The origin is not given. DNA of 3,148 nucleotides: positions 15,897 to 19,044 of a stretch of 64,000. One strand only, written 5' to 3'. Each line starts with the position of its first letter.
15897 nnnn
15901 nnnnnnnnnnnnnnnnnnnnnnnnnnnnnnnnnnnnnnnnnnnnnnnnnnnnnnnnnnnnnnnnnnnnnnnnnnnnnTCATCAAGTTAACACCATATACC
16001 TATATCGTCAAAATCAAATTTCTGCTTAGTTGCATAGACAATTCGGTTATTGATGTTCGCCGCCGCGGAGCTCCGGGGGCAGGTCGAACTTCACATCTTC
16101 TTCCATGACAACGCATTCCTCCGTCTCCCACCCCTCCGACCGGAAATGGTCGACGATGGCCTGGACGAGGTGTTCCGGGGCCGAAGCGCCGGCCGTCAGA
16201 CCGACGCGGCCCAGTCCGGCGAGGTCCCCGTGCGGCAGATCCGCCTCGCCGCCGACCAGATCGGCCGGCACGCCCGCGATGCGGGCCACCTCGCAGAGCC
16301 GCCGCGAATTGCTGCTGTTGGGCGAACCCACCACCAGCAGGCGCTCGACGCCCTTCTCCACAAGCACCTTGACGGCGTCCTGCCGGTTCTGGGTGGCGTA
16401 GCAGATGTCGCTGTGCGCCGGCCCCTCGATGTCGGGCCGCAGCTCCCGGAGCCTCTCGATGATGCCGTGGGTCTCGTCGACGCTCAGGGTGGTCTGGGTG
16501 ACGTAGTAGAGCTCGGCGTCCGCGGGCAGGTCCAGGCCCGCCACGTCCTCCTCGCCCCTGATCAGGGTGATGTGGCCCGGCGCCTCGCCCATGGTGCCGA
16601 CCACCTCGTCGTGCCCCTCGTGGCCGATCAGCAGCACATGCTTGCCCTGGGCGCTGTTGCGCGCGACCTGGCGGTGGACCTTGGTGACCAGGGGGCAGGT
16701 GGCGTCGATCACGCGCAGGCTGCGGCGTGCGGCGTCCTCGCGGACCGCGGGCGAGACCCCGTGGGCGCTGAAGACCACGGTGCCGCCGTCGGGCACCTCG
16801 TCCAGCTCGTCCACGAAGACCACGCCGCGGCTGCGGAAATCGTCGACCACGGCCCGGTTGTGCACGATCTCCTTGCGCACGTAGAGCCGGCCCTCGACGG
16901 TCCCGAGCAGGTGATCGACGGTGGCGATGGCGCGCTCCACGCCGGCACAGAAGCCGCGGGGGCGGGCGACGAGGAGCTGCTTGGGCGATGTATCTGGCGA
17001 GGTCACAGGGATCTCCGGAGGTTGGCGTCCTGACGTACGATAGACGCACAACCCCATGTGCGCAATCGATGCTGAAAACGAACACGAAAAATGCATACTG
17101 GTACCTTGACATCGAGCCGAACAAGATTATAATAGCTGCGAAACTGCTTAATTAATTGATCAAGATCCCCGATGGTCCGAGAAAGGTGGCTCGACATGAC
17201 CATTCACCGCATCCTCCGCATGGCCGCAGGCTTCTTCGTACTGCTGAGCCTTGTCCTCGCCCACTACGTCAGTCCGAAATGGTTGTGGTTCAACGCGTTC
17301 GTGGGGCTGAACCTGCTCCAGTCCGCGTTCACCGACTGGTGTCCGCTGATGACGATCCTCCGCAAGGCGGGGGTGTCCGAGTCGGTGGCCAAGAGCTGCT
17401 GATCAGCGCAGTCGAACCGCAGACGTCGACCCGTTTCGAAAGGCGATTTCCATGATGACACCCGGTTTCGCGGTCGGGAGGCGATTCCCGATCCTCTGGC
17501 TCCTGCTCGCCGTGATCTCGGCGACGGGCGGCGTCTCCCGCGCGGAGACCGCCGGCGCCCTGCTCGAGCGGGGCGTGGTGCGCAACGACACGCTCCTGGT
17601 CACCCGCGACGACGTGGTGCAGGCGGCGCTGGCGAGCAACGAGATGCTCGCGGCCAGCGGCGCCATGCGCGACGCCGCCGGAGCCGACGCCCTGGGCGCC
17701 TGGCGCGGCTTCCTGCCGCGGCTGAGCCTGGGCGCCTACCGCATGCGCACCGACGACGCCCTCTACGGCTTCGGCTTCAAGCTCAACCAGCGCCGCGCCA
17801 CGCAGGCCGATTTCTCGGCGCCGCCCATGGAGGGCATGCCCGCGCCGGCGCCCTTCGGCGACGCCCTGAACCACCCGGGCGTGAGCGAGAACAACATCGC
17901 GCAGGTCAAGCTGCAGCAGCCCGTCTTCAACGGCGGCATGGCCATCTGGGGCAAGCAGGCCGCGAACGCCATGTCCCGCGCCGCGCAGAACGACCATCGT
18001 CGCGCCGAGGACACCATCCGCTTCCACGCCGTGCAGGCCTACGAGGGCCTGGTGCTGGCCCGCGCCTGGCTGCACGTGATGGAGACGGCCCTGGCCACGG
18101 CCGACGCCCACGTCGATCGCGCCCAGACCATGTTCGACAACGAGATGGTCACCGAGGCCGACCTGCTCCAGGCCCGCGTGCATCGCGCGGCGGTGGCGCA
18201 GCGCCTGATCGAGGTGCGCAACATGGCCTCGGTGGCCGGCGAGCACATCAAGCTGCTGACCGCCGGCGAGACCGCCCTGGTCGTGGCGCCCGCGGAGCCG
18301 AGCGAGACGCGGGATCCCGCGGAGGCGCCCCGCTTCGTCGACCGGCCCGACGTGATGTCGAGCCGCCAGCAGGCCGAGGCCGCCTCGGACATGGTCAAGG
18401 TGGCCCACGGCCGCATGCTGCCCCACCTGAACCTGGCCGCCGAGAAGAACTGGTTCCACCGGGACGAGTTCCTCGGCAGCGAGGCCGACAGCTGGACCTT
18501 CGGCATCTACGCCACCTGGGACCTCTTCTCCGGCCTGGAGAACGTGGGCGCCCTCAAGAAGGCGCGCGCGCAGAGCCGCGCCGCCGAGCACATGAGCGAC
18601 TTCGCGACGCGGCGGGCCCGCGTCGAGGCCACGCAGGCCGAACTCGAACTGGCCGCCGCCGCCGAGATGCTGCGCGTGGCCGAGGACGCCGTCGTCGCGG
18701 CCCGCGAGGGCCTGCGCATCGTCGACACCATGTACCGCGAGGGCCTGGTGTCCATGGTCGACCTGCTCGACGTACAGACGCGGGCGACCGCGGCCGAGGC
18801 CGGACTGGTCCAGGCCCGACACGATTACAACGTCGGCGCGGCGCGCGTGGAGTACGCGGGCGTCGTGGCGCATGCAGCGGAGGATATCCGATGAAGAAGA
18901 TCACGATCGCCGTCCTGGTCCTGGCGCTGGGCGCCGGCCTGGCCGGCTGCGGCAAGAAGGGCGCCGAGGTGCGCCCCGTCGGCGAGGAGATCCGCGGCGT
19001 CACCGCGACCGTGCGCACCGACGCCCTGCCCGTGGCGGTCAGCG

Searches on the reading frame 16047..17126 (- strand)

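Call 9: search_protein_families(library=pfam, proteins=[window:16047-17126:-], max_evalue=0.001)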
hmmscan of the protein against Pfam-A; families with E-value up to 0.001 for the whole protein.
window:16047-17126:- (359 aa): 1 family
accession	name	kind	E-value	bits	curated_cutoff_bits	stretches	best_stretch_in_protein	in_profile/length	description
PF02401.23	LYTB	-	1.6e-85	287.1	24.5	1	52-328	2-266/267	LytB protein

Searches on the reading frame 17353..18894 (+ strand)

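Call 9: search_protein_families(library=pfam, proteins=[window:17353-18894:+], max_evalue=0.001)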
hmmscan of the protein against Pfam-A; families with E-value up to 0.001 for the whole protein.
window:17353-18894:+ (513 aa): 1 family
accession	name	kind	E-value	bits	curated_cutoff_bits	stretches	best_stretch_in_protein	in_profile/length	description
PF02321.23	OEP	-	1.2e-48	165.8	22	2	330-501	11-184/187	Outer membrane efflux protein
